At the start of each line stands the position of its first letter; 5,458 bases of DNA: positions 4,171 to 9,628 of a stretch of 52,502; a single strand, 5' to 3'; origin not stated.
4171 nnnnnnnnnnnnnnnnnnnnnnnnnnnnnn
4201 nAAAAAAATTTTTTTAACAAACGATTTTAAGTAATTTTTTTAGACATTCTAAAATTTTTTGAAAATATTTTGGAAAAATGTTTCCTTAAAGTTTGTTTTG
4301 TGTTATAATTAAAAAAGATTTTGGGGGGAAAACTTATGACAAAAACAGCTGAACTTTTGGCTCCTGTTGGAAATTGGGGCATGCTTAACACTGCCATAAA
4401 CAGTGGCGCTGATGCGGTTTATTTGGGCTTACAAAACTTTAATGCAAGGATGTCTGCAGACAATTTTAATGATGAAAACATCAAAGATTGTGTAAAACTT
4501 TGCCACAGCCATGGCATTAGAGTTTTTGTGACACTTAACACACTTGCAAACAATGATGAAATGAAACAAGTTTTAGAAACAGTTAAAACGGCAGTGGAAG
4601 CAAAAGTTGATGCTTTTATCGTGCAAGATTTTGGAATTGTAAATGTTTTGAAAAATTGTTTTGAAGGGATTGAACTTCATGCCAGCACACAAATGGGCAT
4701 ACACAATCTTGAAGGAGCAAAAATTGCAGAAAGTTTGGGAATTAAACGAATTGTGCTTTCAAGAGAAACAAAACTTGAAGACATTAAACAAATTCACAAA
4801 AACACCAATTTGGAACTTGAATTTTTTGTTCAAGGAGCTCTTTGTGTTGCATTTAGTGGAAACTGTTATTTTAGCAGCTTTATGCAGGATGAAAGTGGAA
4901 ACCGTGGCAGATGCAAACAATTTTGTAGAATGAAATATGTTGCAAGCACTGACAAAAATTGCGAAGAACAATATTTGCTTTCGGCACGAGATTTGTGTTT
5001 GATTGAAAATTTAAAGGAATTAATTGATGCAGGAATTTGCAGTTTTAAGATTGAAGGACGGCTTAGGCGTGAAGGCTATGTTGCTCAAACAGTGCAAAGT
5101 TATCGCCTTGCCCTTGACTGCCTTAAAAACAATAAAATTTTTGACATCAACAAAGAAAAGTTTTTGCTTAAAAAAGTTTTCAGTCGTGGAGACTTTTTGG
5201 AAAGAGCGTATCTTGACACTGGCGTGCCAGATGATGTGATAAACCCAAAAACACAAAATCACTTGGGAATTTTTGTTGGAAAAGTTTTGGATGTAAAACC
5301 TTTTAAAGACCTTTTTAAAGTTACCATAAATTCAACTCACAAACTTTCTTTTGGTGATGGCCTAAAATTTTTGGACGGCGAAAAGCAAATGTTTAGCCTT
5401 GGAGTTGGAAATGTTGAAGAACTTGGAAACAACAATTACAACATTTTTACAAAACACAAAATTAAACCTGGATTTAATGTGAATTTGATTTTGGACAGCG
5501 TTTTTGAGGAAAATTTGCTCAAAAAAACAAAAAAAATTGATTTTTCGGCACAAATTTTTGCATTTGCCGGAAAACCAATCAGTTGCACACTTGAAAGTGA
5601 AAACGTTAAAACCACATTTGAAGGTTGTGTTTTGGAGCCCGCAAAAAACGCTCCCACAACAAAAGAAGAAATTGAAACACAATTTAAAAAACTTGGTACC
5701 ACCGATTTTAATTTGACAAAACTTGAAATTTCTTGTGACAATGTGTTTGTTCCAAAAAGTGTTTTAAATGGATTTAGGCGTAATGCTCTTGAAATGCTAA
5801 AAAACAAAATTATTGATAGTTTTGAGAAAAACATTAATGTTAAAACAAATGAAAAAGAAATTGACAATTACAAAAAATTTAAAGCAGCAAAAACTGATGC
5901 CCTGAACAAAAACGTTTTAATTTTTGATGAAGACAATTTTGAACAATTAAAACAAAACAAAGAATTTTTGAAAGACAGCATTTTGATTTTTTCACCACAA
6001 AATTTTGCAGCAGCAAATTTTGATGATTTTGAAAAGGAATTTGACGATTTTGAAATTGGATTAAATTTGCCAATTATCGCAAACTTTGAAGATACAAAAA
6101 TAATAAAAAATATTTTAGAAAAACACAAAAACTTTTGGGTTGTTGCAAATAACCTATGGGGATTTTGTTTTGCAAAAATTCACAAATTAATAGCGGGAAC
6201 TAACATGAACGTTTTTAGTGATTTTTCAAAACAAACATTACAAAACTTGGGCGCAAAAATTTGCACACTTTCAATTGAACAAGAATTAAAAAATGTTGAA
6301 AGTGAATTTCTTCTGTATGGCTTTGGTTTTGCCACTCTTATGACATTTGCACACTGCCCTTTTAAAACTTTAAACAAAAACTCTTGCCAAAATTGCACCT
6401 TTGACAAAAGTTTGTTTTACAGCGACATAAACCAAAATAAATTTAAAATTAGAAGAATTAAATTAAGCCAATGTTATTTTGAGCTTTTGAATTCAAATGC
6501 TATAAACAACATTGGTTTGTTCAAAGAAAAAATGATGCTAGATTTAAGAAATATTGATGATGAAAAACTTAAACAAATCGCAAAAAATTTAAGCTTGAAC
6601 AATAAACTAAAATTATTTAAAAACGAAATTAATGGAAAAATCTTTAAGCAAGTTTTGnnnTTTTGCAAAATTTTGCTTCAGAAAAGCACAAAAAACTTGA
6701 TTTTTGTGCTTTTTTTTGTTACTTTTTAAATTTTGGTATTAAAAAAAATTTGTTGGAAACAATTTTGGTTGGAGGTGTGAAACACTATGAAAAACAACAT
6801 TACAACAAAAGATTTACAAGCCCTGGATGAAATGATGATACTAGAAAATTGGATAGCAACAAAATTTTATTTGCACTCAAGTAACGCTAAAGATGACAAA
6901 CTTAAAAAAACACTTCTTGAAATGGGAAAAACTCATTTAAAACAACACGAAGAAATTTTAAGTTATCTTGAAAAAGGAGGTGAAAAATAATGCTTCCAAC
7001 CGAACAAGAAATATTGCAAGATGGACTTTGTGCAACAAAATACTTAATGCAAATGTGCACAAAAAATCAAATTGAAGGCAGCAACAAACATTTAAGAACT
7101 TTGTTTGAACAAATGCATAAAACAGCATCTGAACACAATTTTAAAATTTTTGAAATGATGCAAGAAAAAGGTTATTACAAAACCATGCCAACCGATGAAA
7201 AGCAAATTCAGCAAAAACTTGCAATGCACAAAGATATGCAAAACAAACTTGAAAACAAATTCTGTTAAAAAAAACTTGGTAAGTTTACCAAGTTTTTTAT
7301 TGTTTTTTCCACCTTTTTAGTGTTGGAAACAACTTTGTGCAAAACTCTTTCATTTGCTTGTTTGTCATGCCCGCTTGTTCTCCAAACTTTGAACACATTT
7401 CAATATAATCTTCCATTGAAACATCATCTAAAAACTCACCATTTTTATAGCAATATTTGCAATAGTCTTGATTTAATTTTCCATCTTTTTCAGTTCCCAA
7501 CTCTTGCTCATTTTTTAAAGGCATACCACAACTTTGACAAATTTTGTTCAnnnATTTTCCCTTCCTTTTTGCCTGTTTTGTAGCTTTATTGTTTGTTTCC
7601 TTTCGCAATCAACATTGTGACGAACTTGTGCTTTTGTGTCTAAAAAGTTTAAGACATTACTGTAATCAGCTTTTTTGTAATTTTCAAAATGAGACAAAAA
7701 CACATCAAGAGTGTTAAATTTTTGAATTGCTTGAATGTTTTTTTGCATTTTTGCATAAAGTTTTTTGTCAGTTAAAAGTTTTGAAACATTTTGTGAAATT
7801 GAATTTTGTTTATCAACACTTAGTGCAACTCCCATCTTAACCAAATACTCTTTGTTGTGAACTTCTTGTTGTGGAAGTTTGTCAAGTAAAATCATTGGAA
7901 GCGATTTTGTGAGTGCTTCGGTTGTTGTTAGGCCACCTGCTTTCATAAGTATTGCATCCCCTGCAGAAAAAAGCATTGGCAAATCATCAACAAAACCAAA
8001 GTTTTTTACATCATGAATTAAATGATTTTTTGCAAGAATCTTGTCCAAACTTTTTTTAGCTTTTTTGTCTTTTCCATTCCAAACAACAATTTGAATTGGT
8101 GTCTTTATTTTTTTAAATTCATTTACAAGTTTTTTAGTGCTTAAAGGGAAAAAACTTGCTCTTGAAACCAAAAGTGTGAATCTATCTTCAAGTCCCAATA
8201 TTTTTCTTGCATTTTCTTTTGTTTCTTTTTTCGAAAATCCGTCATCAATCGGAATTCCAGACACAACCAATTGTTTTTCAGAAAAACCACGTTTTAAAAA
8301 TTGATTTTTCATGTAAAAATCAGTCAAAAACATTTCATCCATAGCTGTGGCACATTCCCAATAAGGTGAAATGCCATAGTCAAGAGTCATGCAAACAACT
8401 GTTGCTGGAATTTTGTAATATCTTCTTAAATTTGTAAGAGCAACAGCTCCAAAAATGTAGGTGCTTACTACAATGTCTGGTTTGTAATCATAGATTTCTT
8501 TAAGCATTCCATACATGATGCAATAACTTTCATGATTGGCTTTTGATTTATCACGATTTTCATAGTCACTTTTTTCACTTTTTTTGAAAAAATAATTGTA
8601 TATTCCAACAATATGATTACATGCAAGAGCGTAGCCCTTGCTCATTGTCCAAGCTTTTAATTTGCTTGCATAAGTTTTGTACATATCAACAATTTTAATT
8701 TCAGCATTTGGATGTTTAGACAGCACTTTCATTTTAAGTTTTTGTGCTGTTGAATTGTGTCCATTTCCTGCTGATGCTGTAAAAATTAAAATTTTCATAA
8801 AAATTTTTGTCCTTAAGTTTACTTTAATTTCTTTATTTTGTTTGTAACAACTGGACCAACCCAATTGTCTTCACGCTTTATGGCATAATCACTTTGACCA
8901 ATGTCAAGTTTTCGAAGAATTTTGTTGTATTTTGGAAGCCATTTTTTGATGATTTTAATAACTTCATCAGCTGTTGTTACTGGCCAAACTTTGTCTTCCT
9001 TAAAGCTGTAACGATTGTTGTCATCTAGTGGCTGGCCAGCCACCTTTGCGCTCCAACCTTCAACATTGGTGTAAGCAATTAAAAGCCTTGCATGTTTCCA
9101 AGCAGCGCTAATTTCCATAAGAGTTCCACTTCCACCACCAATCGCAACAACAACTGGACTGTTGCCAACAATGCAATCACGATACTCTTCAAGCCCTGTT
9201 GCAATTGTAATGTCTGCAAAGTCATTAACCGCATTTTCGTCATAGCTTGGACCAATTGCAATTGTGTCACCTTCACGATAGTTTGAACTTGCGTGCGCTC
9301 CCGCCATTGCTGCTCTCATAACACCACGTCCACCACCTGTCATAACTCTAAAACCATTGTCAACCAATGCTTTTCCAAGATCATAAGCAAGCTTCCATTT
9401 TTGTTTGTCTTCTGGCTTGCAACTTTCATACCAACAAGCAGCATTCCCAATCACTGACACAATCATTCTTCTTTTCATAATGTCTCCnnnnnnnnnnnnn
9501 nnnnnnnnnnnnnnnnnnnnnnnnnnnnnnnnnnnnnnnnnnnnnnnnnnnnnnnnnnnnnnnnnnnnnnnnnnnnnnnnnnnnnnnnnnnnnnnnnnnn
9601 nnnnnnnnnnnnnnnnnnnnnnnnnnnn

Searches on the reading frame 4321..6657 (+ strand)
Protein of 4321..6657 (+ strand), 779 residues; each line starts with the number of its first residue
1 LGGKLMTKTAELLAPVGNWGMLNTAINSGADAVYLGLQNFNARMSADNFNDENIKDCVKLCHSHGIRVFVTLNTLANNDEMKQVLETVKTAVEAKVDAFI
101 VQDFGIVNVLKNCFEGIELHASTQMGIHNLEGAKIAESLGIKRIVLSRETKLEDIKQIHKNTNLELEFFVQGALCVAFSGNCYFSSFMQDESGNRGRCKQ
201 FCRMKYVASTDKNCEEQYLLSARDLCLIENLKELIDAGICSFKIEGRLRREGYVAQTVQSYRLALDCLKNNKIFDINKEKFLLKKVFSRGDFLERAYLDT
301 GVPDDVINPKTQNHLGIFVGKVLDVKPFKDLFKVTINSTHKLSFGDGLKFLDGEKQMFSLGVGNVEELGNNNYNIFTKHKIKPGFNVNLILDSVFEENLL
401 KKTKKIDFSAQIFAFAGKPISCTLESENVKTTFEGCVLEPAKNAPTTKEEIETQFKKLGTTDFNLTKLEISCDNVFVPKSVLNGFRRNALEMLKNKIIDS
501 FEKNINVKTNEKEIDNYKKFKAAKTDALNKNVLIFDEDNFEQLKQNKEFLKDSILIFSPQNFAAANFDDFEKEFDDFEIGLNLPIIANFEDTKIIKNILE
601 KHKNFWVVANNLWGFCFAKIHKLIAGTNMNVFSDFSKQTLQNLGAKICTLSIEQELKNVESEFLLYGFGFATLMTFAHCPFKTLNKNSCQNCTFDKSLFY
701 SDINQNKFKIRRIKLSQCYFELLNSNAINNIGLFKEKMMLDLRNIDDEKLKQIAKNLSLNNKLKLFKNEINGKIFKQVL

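Call 9: search_protein_families(library=pfam, proteins=[window:4321-6657:+], max_evalue=0.01)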
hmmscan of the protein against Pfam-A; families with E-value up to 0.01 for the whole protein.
window:4321-6657:+ (779 aa): 2 families
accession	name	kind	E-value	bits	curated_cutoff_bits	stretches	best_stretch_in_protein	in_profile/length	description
PF01136.24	Peptidase_U32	-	1.7e-71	240.6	22.4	1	81-290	1-221/233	Peptidase family U32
PF12392.13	DUF3656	-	9.5e-23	81.4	22.1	1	395-497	13-108/109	Collagenase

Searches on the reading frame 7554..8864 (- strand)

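Call 9: search_protein_families(library=pfam, proteins=[window:7554-8864:-], max_evalue=0.01)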
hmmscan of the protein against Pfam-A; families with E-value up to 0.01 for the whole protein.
window:7554-8864:- (437 aa): 4 families
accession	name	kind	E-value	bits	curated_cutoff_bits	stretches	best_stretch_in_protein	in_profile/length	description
PF06925.17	MGDG_synth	-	2e-15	57.8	25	1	36-206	1-169/169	Monogalactosyldiacylglycerol (MGDG) synthase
PF00534.26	Glycos_transf_1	-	6.5e-08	32.7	26.4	1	241-377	28-169/172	Glycosyl transferases group 1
PF04101.22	Glyco_tran_28_C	-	2.7e-06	27.9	22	1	254-376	29-154/166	Glycosyltransferase family 28 C-terminal domain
PF13692.12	Glyco_trans_1_4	-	0.0027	18.4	27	1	246-366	20-142/142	Glycosyl transferases group 1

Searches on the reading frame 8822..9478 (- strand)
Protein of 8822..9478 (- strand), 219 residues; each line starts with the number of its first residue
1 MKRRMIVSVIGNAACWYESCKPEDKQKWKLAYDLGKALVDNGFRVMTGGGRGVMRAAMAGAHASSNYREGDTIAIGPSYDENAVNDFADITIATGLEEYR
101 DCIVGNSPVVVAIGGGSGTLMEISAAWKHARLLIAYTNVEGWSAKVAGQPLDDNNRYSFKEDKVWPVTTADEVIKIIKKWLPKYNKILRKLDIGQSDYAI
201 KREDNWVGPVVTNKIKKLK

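Call 9: search_protein_families(library=pfam, proteins=[window:8822-9478:-], max_evalue=0.01)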
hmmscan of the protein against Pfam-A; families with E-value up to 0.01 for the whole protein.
window:8822-9478:- (219 aa): 2 families
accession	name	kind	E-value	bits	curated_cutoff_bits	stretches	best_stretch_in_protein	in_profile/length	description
PF18306.6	LDcluster4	-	1e-25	90.5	26.3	1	5-142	2-125/151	SLOG cluster4 family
PF18185.7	STALD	-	3.8e-06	26.9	24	1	21-117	29-125/211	Sir2- and TIR-associating SLOG family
